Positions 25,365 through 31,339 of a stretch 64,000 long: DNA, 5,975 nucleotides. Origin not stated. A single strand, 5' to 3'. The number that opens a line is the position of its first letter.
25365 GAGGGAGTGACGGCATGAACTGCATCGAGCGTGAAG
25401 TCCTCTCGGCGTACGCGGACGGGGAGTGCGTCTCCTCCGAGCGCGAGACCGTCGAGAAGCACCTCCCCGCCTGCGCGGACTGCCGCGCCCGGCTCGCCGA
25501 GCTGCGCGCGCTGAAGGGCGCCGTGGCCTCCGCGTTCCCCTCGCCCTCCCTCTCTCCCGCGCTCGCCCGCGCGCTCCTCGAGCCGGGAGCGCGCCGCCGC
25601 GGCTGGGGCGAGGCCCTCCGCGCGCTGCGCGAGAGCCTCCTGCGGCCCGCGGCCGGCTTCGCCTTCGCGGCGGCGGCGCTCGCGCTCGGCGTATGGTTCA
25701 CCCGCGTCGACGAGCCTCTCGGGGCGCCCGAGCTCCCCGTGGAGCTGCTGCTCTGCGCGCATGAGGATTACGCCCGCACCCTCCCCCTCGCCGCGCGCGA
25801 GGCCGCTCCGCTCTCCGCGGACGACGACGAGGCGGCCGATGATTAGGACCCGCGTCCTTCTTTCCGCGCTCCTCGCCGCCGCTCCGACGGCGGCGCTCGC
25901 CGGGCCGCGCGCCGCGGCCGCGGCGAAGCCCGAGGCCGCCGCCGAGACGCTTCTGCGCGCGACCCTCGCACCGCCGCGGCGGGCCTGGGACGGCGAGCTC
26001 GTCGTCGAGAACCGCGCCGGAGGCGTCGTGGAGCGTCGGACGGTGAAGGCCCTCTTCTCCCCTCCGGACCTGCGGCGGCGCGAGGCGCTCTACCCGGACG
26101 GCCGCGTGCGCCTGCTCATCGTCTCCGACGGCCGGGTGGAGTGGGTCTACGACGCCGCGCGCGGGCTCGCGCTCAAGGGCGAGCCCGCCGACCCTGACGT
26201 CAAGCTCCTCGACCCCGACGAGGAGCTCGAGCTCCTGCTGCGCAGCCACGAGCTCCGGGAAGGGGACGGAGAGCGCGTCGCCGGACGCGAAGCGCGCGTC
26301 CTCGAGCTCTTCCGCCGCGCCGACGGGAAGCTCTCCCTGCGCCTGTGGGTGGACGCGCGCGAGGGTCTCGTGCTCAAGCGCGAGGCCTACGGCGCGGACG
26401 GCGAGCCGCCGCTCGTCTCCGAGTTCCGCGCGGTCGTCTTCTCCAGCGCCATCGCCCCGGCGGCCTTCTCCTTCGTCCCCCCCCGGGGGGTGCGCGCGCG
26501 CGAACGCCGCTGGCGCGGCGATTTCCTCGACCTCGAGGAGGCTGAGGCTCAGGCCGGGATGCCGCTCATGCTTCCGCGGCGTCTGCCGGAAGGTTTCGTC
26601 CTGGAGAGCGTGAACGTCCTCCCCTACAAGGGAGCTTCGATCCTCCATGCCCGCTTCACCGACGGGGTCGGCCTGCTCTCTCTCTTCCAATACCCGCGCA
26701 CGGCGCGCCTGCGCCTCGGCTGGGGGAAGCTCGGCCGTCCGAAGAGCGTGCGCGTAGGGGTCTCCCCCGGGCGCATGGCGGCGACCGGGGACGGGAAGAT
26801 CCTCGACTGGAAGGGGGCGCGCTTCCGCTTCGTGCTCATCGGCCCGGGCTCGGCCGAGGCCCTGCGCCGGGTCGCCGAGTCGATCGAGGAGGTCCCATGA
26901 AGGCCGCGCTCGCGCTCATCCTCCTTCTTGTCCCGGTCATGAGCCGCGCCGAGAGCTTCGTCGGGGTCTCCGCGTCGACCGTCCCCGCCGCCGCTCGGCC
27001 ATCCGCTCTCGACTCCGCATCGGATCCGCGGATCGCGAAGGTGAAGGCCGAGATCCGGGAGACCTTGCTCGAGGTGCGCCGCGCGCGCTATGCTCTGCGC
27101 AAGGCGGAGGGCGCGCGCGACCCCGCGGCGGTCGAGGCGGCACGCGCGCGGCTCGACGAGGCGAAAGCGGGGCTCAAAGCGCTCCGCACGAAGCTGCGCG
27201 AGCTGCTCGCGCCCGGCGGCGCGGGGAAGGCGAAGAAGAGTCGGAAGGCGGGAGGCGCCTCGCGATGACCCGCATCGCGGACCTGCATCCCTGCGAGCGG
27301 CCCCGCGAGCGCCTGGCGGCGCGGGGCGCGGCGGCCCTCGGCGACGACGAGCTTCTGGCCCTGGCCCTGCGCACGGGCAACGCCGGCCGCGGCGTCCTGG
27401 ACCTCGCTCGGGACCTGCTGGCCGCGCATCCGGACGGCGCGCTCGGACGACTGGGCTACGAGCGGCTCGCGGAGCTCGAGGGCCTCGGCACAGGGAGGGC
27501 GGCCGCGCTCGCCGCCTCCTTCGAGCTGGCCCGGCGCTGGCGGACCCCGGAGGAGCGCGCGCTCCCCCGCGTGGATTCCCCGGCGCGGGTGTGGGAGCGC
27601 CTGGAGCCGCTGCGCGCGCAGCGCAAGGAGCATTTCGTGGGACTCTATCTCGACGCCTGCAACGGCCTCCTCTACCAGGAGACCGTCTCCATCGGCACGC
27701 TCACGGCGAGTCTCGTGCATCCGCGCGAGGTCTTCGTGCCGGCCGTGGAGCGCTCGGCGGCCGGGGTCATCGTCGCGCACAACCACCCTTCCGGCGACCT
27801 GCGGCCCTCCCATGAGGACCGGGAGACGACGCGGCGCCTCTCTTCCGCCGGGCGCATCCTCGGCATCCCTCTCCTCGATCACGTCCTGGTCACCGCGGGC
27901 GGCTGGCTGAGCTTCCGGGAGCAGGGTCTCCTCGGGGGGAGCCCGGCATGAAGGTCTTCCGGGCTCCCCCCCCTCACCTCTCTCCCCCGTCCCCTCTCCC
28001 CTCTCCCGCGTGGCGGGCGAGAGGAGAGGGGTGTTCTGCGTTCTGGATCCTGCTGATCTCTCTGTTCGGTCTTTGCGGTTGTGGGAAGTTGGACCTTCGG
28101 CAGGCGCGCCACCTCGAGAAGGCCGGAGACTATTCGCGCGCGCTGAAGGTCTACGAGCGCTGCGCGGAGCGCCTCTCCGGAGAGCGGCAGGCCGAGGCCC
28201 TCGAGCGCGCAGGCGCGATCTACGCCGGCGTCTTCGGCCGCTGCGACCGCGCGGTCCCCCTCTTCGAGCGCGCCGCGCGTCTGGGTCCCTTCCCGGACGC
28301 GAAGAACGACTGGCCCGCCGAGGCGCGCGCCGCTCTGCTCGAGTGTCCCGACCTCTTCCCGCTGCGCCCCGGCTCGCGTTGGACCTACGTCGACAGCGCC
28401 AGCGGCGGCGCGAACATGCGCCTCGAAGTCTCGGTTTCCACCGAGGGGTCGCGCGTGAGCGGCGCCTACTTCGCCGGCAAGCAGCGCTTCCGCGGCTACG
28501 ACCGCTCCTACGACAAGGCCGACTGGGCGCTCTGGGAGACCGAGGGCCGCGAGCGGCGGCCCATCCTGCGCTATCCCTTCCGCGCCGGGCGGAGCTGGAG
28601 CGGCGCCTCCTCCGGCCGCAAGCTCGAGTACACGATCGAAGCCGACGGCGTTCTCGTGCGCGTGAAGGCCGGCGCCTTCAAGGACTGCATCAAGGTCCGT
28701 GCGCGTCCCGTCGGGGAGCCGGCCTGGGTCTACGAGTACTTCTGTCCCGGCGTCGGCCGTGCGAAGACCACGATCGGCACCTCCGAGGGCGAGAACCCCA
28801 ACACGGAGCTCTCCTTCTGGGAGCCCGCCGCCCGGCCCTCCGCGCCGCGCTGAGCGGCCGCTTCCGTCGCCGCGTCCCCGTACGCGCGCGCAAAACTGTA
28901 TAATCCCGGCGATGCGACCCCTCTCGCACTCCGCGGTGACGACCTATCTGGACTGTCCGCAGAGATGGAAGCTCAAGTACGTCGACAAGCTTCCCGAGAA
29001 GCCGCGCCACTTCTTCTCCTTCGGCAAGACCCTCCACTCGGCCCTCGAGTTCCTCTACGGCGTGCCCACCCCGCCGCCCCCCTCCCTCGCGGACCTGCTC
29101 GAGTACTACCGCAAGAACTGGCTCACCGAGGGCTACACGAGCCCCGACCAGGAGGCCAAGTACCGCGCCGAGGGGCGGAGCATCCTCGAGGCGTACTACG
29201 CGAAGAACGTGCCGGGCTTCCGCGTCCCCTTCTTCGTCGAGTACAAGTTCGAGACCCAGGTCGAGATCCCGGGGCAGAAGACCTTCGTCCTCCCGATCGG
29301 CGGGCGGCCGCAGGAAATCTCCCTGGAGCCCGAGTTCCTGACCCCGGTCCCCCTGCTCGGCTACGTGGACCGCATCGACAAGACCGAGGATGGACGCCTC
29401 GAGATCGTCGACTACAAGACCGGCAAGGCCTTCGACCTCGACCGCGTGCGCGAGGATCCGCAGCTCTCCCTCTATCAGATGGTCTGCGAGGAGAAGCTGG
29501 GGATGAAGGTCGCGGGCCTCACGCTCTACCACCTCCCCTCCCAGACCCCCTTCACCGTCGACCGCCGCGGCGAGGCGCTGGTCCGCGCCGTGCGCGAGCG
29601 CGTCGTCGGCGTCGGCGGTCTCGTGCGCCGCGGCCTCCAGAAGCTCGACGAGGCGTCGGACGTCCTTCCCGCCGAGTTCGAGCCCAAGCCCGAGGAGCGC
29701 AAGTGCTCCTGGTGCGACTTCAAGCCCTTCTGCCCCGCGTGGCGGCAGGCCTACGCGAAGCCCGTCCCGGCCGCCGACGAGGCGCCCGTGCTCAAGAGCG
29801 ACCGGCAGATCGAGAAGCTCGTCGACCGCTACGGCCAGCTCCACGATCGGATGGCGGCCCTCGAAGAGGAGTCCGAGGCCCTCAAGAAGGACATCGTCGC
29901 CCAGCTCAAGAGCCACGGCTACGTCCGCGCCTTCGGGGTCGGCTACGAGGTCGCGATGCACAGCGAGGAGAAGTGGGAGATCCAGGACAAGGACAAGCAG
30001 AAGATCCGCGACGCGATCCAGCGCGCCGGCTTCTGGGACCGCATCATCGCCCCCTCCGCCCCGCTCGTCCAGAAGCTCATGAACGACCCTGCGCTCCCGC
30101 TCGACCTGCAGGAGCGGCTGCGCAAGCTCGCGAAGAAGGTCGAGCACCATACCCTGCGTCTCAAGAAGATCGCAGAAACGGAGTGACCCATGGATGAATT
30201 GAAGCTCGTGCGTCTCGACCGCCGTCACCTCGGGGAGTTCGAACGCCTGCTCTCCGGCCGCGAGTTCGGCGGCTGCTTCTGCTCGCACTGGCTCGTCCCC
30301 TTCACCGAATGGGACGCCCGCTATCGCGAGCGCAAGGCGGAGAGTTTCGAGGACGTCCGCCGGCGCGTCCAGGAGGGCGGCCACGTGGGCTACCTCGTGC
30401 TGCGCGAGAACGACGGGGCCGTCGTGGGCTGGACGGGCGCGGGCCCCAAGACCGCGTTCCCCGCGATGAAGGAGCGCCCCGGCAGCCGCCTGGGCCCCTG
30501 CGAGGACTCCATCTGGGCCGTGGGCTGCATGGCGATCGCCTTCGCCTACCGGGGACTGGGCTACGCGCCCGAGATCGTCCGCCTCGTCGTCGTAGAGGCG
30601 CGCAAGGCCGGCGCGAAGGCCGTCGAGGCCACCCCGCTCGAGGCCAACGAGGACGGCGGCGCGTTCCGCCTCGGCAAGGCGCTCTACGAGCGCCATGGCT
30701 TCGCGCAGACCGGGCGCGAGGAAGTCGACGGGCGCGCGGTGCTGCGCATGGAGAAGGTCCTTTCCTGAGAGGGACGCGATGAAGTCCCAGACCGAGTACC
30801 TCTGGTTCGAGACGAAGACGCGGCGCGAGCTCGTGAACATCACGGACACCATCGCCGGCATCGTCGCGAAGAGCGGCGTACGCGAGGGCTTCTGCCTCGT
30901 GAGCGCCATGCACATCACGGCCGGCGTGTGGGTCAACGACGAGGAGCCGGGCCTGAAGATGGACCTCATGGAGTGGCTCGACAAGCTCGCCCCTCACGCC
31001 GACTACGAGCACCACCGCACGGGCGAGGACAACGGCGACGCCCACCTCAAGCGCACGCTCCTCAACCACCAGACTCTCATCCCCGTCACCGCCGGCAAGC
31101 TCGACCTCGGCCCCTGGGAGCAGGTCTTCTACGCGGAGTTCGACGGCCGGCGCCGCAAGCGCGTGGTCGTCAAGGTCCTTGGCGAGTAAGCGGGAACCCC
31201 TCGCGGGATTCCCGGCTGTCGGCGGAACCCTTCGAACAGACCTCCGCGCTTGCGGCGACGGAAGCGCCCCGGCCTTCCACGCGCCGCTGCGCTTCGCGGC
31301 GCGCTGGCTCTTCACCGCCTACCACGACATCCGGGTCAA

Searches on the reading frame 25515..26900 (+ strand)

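Call 82: search_protein_families(library=pfam, proteins=[window:25515-26900:+], max_evalue=0.001)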
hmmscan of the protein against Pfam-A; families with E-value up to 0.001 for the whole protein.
window:25515-26900:+ (461 aa): 1 family
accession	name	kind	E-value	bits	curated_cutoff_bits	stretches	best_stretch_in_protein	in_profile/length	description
PF03888.20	MucB_RseB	-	1e-07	32.2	22.3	1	195-297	52-153/178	MucB/RseB N-terminal domain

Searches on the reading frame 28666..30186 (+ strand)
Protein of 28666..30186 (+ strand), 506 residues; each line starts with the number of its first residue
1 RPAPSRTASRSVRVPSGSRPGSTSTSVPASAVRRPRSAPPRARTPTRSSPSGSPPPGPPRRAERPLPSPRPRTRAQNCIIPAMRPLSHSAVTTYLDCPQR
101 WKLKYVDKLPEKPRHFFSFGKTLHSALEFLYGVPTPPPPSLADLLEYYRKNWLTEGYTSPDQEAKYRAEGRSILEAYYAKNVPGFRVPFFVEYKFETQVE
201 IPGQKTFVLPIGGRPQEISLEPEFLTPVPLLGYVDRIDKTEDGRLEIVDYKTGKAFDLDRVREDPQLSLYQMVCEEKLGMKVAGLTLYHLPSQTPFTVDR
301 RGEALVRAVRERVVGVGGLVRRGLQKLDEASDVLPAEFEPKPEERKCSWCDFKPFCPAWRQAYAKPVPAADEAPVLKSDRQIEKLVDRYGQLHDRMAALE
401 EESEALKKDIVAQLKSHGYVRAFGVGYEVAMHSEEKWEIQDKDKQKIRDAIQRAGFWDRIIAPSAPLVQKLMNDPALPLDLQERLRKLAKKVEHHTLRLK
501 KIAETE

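Call 82: search_protein_families(library=pfam, proteins=[window:28666-30186:+], max_evalue=0.001)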
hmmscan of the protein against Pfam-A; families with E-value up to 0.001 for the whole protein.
window:28666-30186:+ (506 aa): 2 families
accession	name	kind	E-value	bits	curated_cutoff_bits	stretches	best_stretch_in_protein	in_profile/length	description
PF12705.13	PDDEXK_1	-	3.8e-34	119.2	22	1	86-357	2-247/247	PD-(D/E)XK nuclease superfamily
PF01930.23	Cas_Cas4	-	0.0005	20.6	22.7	0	234-289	56-106/160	Domain of unknown function DUF83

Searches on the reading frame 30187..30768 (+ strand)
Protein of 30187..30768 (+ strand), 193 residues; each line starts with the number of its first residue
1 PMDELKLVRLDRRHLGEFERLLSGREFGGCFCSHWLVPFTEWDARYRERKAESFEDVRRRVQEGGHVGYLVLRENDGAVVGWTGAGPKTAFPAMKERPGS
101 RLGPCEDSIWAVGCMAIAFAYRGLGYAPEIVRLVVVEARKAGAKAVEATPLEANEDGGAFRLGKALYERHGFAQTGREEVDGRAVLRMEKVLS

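Call 82: search_protein_families(library=pfam, proteins=[window:30187-30768:+], max_evalue=0.001)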
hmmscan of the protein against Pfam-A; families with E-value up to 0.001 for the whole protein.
window:30187-30768:+ (193 aa): 3 families
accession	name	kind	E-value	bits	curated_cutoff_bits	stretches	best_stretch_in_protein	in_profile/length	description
PF00583.31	Acetyltransf_1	-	3.2e-07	31.1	20.7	1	47-172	14-116/116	Acetyltransferase (GNAT) family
PF13508.13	Acetyltransf_7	-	0.00011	23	27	1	71-173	7-83/84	Acetyltransferase (GNAT) domain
PF13302.13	Acetyltransf_3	-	0.00047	21.3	25.4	1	42-155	30-126/138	Acetyltransferase (GNAT) domain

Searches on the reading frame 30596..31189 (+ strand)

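Call 82: search_protein_families(library=pfam, proteins=[window:30596-31189:+], max_evalue=0.001)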
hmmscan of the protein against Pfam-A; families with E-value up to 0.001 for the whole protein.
window:30596-31189:+ (197 aa): 1 family
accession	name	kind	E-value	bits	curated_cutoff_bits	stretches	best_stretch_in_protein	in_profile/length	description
PF01894.22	UPF0047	-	6.7e-37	126.7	27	1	81-194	1-117/117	Uncharacterised protein family UPF0047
